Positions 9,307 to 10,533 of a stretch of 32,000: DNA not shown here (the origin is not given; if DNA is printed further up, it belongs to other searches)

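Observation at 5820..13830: Seven-gene translationally coupled envelope operon that fits no characterised system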

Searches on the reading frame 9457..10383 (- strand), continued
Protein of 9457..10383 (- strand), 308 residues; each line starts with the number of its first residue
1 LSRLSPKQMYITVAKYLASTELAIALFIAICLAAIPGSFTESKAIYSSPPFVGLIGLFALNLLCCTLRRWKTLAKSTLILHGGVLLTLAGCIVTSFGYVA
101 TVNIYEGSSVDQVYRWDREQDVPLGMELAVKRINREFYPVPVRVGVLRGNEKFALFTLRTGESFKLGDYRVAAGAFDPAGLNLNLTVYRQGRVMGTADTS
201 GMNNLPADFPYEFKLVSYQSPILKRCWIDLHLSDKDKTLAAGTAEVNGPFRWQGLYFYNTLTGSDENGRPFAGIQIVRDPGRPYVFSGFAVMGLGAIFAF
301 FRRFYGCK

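Call 32: search_solved_structures(query=A1, max_evalue=1, show_alignments=2)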
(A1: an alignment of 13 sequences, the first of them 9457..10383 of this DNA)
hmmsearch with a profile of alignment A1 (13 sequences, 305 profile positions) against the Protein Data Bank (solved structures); distinct sequences matched with E-value up to 1: 3.
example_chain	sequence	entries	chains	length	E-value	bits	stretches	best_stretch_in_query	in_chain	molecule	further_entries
25vk_A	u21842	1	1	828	2e-07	33.6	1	18-113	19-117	Cytochrome c biogenesis protein (CcsA)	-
7s9y_A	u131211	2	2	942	0.00064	22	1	32-108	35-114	Cytochrome c biogenesis protein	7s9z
6ov2_A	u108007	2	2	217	0.17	14.1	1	28-90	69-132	Claudin-9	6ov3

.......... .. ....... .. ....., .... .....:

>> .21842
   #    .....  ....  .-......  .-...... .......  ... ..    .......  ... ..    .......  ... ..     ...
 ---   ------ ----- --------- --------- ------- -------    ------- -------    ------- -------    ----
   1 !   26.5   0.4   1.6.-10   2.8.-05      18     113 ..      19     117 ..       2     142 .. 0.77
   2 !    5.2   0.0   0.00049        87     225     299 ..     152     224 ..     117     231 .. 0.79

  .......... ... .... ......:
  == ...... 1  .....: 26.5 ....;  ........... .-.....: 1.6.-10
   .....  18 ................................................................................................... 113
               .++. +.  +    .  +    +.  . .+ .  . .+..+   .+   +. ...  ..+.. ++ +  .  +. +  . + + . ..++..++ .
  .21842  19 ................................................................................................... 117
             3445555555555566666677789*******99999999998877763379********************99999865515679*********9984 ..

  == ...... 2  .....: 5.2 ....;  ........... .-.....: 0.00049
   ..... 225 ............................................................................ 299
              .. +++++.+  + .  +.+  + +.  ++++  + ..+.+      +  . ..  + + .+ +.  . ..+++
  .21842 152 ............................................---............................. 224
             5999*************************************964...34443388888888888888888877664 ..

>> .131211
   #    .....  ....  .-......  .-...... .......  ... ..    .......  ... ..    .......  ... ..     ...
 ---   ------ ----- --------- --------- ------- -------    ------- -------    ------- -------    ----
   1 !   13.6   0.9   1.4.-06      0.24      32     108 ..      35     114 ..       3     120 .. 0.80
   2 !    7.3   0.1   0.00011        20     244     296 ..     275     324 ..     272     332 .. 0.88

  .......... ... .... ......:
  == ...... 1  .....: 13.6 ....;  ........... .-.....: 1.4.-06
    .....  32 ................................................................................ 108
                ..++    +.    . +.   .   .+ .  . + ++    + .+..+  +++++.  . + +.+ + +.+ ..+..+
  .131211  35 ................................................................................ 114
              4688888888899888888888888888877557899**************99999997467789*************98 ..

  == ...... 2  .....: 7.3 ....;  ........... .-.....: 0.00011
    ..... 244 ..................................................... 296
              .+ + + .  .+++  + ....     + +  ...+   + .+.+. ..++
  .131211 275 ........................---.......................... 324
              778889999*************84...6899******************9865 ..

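Call 39: list_cluster_members(proteins=[P0085, L001:6164-8662:+, L001:8662-9348:+, L001:9424-9978:+, L001:10950-12860:+, L001:17092-18150:+])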
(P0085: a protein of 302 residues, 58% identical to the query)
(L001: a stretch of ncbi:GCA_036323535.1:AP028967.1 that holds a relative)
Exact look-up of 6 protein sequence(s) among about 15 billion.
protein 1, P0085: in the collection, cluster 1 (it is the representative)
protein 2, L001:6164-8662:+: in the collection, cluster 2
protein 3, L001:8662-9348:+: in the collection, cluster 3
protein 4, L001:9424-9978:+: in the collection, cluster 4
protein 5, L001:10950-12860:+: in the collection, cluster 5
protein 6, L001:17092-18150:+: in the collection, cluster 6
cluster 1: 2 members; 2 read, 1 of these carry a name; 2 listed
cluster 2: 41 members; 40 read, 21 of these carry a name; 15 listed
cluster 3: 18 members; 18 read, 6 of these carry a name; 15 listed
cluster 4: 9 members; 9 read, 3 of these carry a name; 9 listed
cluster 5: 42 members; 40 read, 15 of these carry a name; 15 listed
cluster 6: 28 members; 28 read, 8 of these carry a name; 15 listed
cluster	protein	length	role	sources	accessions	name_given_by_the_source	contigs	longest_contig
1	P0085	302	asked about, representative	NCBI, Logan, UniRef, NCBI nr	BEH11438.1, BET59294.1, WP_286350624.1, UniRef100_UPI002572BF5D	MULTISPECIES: ResB-like family cytochrome C biogenesis protein [Geobacter] | ResB-like family cytochrome C biogenesis protein n=1 Tax=Geobacter TaxID=28231 ... | ResB-like family cytochrome C biogenesis protein [Geobacter sulfurreducens]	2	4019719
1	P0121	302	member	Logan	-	-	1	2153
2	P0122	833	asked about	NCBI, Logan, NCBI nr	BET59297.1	right-handed parallel beta-helix repeat-containing protein [Geobacter sp. 60473]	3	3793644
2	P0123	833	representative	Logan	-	-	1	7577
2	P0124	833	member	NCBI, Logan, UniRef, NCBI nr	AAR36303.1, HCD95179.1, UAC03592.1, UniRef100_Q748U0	right-handed parallel beta-helix repeat-containing protein [Geobacter sulfurreducens] | Right handed beta helix domain-containing protein n=2 Tax=Geobacter sulfurreducens ... | hypothetical protein GSU2911 [Geobacter sulfurreducens PCA]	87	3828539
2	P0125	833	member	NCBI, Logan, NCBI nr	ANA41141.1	hypothetical protein A2G06_13720 [Geobacter anodireducens]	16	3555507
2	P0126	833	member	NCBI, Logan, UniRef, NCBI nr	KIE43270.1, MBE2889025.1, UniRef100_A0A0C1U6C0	right-handed parallel beta-helix repeat-containing protein [Geobacter anodireducens] | Right handed beta helix domain-containing protein n=3 Tax=Geobacteraceae TaxID=213422 ... | hypothetical protein SE37_11825 [Geobacter soli]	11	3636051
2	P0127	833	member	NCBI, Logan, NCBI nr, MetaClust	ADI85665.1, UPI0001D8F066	hypothetical protein KN400_2853 [Geobacter sulfurreducens KN400] | status=active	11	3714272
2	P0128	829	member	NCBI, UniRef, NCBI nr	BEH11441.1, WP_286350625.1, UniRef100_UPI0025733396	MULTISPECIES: right-handed parallel beta-helix repeat-containing protein [Geobacter] | right-handed parallel beta-helix repeat-containing protein n=1 Tax=Geobacter TaxID=28231 ... | right-handed parallel beta-helix repeat-containing protein [Geobacter sulfurreducens]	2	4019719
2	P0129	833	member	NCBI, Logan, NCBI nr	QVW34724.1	right-handed parallel beta-helix repeat-containing protein [Geobacter sulfurreducens]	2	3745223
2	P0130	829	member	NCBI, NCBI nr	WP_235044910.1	right-handed parallel beta-helix repeat-containing protein [Geobacter sulfurreducens]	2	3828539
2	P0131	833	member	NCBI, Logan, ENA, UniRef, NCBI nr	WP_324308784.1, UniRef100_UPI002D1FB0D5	right-handed parallel beta-helix repeat-containing protein [Geobacter sulfurreducens] | right-handed parallel beta-helix repeat-containing protein n=1 Tax=Geobacter ...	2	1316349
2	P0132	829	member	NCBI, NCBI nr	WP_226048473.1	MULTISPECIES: right-handed parallel beta-helix repeat-containing protein [Geobacter]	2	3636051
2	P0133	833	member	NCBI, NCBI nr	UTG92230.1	right-handed parallel beta-helix repeat-containing protein [Geobacter sulfurreducens]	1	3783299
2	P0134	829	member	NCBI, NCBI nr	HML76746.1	MAG TPA: right-handed parallel beta-helix repeat-containing protein [Geobacter ... | right-handed parallel beta-helix repeat-containing protein [Geobacter sulfurreducens]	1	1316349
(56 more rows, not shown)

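Call 59: predict_structure(alignment_id=A1)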
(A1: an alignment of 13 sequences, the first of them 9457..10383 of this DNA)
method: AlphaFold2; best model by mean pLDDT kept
length: 308 residues; sequences in the alignment: 13
mean_pLDDT: 87.3   pTM: 0.64
mean pLDDT of the five models: 87.3, 86.0, 85.8, 81.9, 80.1
residues with pLDDT >= 90: 124; 70-90: 174; 50-70: 9; < 50: 1
segments of 3 or more residues with pLDDT < 50: none
pLDDT, mean of each block of 10 residues (from residue 1): 69 79 86 77 74 87 85 84 88 85 94 91 92 90 93 94 94 88 94 93 90 93 90 88 86 88 88 91 87 88 81
secondary structure, 60 per line:
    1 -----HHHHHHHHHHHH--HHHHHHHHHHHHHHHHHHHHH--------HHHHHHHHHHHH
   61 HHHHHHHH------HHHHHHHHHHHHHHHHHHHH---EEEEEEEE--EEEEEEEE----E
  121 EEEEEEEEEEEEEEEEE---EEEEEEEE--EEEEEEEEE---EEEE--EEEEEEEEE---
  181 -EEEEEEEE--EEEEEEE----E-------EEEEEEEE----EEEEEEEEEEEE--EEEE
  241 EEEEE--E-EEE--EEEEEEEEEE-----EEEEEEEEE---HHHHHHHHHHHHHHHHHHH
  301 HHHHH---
elements in order: H6-17 H20-40 H49-68 H75-94 E98-105 E108-115 E120-137 E141-148 E151-159 E163-166 E169-177 E182-189 E192-198 E211-218 E223-234 E237-245 E250-252 E255-264 E270-278 H282-305

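Call 67: fold_search(model_id=the predicted structure, library=pdb)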
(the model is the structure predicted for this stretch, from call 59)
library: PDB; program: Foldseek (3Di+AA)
matches with E <= 10: 1621; with E <= 0.001: 2
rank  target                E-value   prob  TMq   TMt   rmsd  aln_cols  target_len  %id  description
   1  7s9y                  2.4e-12  1.00  0.48  0.18  22.9       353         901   13  Helicobacter Hepaticus CcsBA Open Conformation (released 2021-12-22)
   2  7s9z                  4.9e-11  1.00  0.46  0.18  23.6       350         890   13  Helicobacter Hepaticus CcsBA Closed Conformation (released 2021-12-22)
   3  3u2g                  3.8e-03  0.75  0.15  0.17  23.0       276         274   12  Crystal structure of the C-terminal DUF1608 domain of the Methanosarcina acetivorans S-layer (MA0829) protein (released 2012-07-04)
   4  3u2h                  6.2e-03  0.57  0.14  0.17  19.4       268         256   13  Crystal structure of the C-terminal DUF1608 domain of the Methanosarcina acetivorans S-layer (MA0829) protein (released 2012-07-04)
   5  6v80_C                1.6e-02  0.18  0.10  0.15  20.0       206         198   12  Crystal structure of human CD1d presenting alpha-Galactosylceramide in complex with NKT12 TCR and VHH nanobody 1D12 (released 2020-09-16)
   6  3qdg_D                1.9e-02  0.18  0.12  0.17  19.6       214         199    7  The complex between TCR DMF5 and human Class I MHC HLA-A2 with the bound MART-1(26-35)(A27L) peptide (released 2011-07-06)
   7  8trq_D                2.2e-02  0.15  0.11  0.15  20.0       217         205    6  T cell recognition of citrullinated vimentin peptide presented by HLA-DR4 (released 2024-07-31)
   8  3vxt_A                3.5e-02  0.18  0.12  0.17  20.5       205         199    7  T36-5 TCR specific for HLA-A24-Nef134-10 (released 2013-10-23)
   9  6rp9_K                3.7e-02  0.15  0.11  0.16  21.4       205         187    6  Crystal structure of the T-cell receptor NYE_S3 bound to HLA A2*01-SLLMWITQV (released 2020-01-15)
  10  6cqr_I                4.9e-02  0.10  0.12  0.16  19.1       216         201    8  Crystal structure of F24 TCR -DR1-RQ13 peptide complex (released 2018-06-06)
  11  4mvb_C                5.4e-02  0.14  0.13  0.18  18.1       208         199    9  42F3 pCPB7/H-2Ld Complex (released 2015-08-19)
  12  6jxr_m                5.7e-02  0.12  0.11  0.12  21.1       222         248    6  Structure of human T cell receptor-CD3 complex (released 2019-09-11)
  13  5d7j_G                6.1e-02  0.08  0.10  0.14  22.3       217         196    7  Structure of human MR1-5-OP-RU in complex with human MAIT M33.64(Y95alphaF) TCR (released 2016-01-27)
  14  6oz2_L                6.4e-02  0.13  0.13  0.18  16.7       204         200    9  Crystal structure of the broadly neutralizing antibody N49P6 Fab in complex with HIV-1 Clade A/E strain 93TH057 gp120  (released 2020-08-19)
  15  9cgs_D                6.7e-02  0.11  0.10  0.15  20.6       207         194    8  Structure of human MAIT A-F7 TCR in complex with human MR1-Pyridoxal-5'-phosphate (released 2024-11-27)
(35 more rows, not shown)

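Call 90: search_protein_families(library=ncbifam, proteins=[L005:1002-3704:+, L005:3723-4820:+], max_evalue=0.00001)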
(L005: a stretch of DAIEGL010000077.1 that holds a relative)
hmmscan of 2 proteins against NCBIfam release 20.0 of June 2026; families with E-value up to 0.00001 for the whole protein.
L005:1002-3704:+ (900 aa): 75 families (the best 25 are shown)
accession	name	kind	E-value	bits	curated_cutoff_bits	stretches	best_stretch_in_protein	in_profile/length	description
TIGR00229.1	sensory_box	domain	4.1e-127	418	22.9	5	413-536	2-126/126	PAS domain S-box protein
NF008468.0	PRK11360.1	equivalog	1.5e-64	218.5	646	2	535-898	262-608/616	two-component system sensor histidine kinase AtoS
NF007298.0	PRK09776.1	equivalog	6.1e-64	216.4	1135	4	410-534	296-422/1111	diguanylate cyclase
NF041777.1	sens_FixL_Rhizob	equivalog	2.8e-57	194.5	850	4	463-898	44-481/485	sensor protein FixL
NF047465.1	hybrid_HK_LvrA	exception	4.8e-55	187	1200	1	669-897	589-817/819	hybrid histidine kinase/response regulator LvrA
NF052573.1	HisKinEspAMyxo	equivalog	6.6e-50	169.9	1400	3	413-896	127-609/755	serine histidine kinase EspA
NF053781.1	cdiGMPphdstlr2612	equivalog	5.2e-48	163.5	1600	3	332-590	504-764/1268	Tlr1612 family c-di-GMP phosphodiesterase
NF046044.1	PnpS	equivalog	1.4e-46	159.3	400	1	538-897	52-390/390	two-component system histidine kinase PnpS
NF047874.1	MASE3_PAS_HK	subfamily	8.8e-44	150.3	560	4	790-898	517-625/655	MASE3 domain-containing sensor histidine kinase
NF045595.1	HK_scytonemin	equivalog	4.3e-41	141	865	2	524-898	265-635/637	scytonemin biosynthesis sensor histidine kinase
TIGR02966.1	phoR_proteo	equivalog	3.6e-39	134.7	334.2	1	683-895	117-332/333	phosphate regulon sensor histidine kinase PhoR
NF033092.0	HK_WalK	equivalog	3e-36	125.2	725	1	674-897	366-593/594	cell wall metabolism sensor histidine kinase WalK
NF008467.0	PRK11359.1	equivalog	4.4e-34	117.6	857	3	40-149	18-127/800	oxygen-sensing cyclic-di-GMP phosphodiesterase DosP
NF041880.1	EPS_EpsF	equivalog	5.4e-33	114.2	900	1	625-897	233-492/492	response regulator EpsF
NF008302.0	PRK11091.1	equivalog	4e-30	104.7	838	1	522-899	136-506/779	aerobic respiration two-component sensor histidine kinase ArcB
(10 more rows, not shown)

L005:3723-4820:+ (365 aa): 133 families (the best 25 are shown)
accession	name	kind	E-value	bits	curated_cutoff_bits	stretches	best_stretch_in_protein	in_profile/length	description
NF047465.1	hybrid_HK_LvrA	exception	1.3e-60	205.3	1200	1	2-365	469-816/819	hybrid histidine kinase/response regulator LvrA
NF041880.1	EPS_EpsF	equivalog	1.9e-38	132.2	900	2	185-362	310-488/492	response regulator EpsF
NF041734.1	resp_reg_RppA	equivalog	4e-32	111.4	250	1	1-131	1-131/229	two-component system response regulator RppA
TIGR02154.1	PhoB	equivalog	3.5e-29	101.7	296.2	1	2-123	4-125/226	phosphate regulon transcriptional regulator PhoB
TIGR02956.1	TMAO_torS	equivalog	2.6e-28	98.6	676.5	2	254-365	572-680/967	TMAO reductase system sensor histidine kinase/response regulator TorS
NF007135.0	PRK09581.1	equivalog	2e-27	96.1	474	1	2-139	4-140/457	PleD family two-component system response regulator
NF040689.1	MtrAB_MtrA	equivalog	5.6e-27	94.5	300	1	3-127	1-122/219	MtrAB system response regulator MtrA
NF006800.0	PRK09303.1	equivalog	9.1e-27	94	342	1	117-365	123-375/383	histidine kinase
NF045944.1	ResRegRpaBCyano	equivalog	1e-26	93.8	330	1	4-123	1-116/229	response regulator transcription factor RpaB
NF041733.1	resp_reg_CseB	equivalog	1.7e-25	89.8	350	1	2-127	2-123/228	two-component system response regulator CseB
NF040534.1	resp_reg_YycF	equivalog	1.6e-24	86.5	340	1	2-121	2-117/231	response regulator YycF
NF041832.1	near_NosP_CTERM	subfamily_domain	2.8e-24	85.9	400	2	219-363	77-221/370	NahK/ErcS family hybrid sensor histidine kinase/response regulator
NF038297.2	hybrid_HK_HrmK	equivalog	3.1e-24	85.6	725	2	186-364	272-454/607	hybrid histidine kinase/response regulator HrmK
NF007005.1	PRK09468.1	equivalog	2.4e-23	82.8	331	1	2-120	5-120/237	osmolarity response regulator transcription factor OmpR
NF033120.0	vanR_FM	exception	1.1e-22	80.9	460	1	2-131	5-131/231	vancomycin resistance response regulator transcription factor, VanR-F/VanR-M family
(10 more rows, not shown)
